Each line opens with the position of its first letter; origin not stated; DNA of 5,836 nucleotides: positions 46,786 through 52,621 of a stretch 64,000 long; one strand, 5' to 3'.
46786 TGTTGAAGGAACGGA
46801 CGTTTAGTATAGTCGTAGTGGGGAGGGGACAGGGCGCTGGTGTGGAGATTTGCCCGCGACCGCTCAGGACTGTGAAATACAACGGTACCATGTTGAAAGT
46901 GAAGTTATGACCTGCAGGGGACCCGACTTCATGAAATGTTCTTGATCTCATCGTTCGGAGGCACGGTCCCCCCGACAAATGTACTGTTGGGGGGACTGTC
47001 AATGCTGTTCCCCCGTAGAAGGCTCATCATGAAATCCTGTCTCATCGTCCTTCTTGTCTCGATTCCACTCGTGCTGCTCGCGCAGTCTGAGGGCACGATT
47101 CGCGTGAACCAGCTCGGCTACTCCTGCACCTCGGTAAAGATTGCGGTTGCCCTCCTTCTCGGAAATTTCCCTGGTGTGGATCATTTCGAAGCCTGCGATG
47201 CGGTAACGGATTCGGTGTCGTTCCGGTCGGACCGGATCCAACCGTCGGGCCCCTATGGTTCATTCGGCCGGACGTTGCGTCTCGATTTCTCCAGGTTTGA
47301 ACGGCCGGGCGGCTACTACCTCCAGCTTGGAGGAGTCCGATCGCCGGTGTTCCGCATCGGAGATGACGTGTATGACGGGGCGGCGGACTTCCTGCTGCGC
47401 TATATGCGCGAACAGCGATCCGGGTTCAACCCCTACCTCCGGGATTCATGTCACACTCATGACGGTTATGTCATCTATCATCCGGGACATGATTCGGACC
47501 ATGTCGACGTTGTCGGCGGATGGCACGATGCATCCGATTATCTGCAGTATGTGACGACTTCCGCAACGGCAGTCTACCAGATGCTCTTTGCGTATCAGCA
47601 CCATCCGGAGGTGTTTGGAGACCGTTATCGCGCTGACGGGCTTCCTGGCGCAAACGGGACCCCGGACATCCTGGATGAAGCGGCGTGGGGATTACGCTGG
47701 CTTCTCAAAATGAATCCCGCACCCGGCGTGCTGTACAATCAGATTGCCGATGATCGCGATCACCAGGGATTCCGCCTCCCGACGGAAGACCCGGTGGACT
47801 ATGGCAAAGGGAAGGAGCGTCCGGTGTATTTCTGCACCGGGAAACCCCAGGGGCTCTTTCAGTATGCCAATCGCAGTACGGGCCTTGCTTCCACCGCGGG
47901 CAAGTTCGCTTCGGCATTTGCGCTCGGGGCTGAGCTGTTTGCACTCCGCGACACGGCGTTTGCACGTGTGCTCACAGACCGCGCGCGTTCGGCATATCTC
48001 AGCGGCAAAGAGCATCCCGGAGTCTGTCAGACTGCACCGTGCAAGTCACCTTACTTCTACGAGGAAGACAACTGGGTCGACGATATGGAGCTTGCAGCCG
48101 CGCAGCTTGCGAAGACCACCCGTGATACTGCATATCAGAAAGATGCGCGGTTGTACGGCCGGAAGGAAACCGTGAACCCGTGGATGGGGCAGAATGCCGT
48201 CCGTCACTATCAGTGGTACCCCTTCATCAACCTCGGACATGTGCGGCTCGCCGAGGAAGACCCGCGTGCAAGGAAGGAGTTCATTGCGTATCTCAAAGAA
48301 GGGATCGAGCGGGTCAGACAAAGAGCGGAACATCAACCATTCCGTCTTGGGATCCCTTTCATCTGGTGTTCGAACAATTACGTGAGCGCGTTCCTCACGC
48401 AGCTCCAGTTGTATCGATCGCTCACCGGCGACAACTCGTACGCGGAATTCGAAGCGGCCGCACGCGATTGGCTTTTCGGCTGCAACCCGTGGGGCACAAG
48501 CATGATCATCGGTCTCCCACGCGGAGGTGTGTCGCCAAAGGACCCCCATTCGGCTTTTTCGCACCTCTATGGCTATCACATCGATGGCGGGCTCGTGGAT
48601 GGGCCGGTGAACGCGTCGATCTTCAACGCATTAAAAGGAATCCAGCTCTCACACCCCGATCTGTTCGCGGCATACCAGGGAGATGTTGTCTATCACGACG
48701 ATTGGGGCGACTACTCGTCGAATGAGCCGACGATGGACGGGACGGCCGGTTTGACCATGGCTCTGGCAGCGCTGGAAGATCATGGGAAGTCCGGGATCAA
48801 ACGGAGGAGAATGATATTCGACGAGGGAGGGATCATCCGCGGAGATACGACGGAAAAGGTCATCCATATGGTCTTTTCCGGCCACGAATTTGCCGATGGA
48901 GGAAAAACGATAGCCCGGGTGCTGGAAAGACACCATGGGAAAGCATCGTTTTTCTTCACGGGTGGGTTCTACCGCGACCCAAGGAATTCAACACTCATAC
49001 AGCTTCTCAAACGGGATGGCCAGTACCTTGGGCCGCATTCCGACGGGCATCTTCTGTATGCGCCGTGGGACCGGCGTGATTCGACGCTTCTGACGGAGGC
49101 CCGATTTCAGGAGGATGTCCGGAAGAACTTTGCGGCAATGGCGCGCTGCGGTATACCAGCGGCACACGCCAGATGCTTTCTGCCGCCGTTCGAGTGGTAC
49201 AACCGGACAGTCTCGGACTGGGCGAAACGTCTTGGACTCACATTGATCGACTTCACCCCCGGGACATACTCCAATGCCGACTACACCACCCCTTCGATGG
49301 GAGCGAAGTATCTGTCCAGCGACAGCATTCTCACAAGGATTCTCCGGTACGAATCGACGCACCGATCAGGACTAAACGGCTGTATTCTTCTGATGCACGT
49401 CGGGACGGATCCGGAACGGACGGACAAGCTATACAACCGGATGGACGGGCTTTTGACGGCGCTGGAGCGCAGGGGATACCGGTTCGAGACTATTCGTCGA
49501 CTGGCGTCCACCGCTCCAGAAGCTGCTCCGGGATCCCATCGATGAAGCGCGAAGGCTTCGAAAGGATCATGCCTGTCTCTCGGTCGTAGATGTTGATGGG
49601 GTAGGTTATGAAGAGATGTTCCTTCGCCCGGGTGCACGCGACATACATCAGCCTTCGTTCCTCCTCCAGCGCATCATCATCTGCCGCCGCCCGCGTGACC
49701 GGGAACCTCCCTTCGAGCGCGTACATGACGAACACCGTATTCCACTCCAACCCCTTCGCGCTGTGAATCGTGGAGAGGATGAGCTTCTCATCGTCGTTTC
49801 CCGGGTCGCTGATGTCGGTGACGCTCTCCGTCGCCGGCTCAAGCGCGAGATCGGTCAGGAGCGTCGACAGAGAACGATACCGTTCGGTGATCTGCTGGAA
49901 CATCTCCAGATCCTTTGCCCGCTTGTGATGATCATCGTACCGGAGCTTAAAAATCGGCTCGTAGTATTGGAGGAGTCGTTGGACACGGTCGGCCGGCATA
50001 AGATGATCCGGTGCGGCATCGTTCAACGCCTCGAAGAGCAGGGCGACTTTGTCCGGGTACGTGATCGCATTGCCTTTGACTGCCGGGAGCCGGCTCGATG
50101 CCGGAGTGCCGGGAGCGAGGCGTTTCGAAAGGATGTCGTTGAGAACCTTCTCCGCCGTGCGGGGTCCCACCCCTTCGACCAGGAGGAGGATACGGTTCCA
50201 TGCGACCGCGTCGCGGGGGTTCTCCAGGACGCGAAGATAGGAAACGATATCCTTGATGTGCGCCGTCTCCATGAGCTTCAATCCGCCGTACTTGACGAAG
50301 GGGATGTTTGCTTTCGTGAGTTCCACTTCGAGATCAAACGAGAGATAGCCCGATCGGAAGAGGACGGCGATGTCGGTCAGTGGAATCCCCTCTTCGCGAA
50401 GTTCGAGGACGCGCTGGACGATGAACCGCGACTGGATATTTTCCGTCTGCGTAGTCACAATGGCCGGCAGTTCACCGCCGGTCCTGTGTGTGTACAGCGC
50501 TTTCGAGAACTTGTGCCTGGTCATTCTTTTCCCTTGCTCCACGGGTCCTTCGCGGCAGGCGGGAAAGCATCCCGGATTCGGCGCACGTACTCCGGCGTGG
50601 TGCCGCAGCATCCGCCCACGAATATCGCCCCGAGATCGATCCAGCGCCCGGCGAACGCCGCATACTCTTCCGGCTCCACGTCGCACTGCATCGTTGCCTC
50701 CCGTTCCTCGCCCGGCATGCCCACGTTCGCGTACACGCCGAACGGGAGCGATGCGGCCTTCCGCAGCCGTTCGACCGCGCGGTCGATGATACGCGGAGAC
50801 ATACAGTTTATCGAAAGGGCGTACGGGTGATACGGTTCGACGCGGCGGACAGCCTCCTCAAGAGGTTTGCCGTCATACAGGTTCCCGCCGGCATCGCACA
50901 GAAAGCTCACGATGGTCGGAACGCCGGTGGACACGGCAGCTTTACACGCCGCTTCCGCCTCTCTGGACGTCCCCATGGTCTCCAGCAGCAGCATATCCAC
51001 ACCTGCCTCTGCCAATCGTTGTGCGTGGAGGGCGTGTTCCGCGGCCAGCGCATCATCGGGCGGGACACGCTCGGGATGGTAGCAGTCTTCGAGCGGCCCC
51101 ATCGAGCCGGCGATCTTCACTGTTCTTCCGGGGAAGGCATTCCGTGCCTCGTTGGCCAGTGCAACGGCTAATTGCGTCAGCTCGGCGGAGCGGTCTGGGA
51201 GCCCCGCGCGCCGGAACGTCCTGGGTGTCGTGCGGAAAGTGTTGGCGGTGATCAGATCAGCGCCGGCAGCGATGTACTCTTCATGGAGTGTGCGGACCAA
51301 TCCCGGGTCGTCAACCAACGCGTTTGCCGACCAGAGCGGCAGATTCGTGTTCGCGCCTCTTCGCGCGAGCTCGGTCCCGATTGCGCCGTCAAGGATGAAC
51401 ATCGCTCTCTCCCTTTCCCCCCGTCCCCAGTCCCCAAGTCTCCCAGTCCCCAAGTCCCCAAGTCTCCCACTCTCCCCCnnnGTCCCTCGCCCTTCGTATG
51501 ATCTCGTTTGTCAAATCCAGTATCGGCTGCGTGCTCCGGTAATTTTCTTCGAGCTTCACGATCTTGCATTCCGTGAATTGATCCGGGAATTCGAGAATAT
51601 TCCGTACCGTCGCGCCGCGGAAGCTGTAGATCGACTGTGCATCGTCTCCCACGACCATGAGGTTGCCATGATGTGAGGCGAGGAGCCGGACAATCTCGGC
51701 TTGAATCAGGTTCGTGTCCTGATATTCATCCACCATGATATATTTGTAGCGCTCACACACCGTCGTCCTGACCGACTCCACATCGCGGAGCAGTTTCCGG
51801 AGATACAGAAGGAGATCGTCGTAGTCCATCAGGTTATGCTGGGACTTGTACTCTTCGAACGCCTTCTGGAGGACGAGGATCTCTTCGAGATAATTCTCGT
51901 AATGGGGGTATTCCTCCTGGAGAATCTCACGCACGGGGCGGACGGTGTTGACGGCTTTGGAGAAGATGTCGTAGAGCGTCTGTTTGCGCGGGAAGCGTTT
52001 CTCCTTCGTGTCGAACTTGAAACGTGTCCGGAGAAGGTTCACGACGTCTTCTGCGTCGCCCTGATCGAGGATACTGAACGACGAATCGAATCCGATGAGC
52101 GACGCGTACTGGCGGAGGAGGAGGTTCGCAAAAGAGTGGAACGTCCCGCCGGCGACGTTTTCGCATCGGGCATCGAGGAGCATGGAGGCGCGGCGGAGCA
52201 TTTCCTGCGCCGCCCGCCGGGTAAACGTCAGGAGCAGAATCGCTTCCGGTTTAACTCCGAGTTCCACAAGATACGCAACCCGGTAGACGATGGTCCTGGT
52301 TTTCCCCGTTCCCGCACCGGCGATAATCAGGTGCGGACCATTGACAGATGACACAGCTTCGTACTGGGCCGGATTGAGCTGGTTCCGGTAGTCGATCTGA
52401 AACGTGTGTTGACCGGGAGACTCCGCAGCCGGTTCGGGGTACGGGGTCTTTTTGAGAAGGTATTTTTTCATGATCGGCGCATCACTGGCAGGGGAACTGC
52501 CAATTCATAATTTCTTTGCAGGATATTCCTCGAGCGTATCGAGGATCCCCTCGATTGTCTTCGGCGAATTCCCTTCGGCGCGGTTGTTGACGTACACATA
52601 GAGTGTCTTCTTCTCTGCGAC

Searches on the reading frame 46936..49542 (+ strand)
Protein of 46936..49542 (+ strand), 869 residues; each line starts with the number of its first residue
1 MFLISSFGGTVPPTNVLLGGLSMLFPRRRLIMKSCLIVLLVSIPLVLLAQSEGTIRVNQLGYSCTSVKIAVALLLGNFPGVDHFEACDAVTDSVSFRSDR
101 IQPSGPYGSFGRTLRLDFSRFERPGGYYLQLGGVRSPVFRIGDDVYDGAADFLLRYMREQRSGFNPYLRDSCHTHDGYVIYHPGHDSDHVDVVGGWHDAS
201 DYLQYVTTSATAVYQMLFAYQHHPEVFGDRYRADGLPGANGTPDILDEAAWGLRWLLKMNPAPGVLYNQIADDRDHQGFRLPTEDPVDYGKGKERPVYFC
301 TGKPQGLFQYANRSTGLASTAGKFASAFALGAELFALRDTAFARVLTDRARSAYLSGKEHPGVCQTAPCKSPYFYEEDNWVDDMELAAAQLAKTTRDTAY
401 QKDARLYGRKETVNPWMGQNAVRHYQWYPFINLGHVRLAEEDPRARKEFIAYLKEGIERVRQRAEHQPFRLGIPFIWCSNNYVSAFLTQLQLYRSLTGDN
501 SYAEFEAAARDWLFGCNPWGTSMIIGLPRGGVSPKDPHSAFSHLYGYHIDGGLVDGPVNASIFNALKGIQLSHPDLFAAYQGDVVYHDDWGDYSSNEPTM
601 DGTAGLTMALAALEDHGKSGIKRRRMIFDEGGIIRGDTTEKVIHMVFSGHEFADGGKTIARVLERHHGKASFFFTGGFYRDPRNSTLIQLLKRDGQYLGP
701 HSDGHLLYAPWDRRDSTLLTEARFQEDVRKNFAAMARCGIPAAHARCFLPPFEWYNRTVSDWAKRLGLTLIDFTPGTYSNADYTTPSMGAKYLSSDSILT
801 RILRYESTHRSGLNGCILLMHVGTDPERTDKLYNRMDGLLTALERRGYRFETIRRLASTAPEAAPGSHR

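Call 8: search_protein_families(library=pfam, proteins=[window:46936-49542:+], max_evalue=0.001)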
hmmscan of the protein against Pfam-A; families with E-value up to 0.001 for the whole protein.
window:46936-49542:+ (869 aa): 3 families
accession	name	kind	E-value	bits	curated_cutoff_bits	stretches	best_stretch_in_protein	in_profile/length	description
PF00759.25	Glyco_hydro_9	-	7.1e-76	256.7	27.7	1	146-610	1-444/444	Glycosyl hydrolase family 9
PF02927.20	CelD_N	-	3.1e-12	47.5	24.6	1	52-135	3-85/86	Cellulase N-terminal ig-like domain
PF01522.26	Polysacc_deac_1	-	7.5e-08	32.8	23.1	1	637-770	3-123/124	Polysaccharide deacetylase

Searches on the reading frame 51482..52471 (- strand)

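Call 8: search_protein_families(library=pfam, proteins=[window:51482-52471:-], max_evalue=0.001)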
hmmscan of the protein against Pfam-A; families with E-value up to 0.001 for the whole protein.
window:51482-52471:- (330 aa): 3 families
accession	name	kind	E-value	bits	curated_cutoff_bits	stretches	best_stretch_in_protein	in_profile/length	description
PF00580.27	UvrD-helicase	-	1.4e-75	254.9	23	1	32-299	1-270/271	UvrD/REP helicase N-terminal domain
PF13245.12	AAA_19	-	9.4e-24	84.5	25.1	1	36-285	1-134/134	AAA domain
PF13604.12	AAA_30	-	1.8e-07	31.5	27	0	31-95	1-66/191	AAA domain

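Call 47: search_protein_families(library=ncbifam, proteins=[window:51482-52471:-], max_evalue=0.001)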
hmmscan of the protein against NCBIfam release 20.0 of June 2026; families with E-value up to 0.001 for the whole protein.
window:51482-52471:- (330 aa): 16 families
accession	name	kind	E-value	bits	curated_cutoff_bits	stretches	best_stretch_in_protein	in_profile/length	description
TIGR01073.1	pcrA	equivalog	3.6e-82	276.9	911.2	1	30-328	3-296/725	DNA helicase PcrA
NF008743.0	PRK11773.1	equivalog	9.6e-72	242.4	965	1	30-328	8-300/720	DNA helicase II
TIGR01075.1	uvrD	equivalog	9e-66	222.6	1144.45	1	30-327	3-294/715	DNA helicase II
TIGR01074.1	rep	equivalog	2.9e-65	220.8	951.45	1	31-327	1-292/668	DNA helicase Rep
NF008172.0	PRK10919.1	equivalog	1.6e-51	175.3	1168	1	31-325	2-291/673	DNA helicase Rep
TIGR02785.1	addA_Gpos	equivalog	7.2e-37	126.8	707.65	2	162-326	304-481/1234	helicase-exonuclease AddAB subunit AddA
NF008276.0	PRK11054.1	equivalog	2.2e-36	125.6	543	2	29-123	194-287/684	DNA helicase IV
TIGR00609.1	recB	equivalog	1.3e-34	119.5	696.05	2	199-328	327-458/1175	exodeoxyribonuclease V subunit beta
TIGR02784.1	addA_alphas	equivalog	2.3e-26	92.5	860.75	2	190-327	336-495/1138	double-strand break repair helicase AddA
NF010485.0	PRK13909.1-2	equivalog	2.2e-23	82.5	650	2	200-325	287-424/909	RecB-like helicase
NF010487.0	PRK13909.1-4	equivalog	4.4e-21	74.8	759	2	171-325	249-420/924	RecB-like helicase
NF008128.0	PRK10876.1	equivalog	2.5e-16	58.5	1697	1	201-327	335-463/1181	exodeoxyribonuclease V subunit beta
NF010486.0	PRK13909.1-3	equivalog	1.6e-12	46.3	1109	2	243-326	332-424/921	RecB-like helicase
NF041464.1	HelD_BACSU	equivalog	2.2e-11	42.4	419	1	211-327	519-632/779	RNA polymerase recycling motor HelD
NF010484.0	PRK13909.1-1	equivalog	1.5e-09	36.2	1074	1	241-328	344-438/945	RecB-like helicase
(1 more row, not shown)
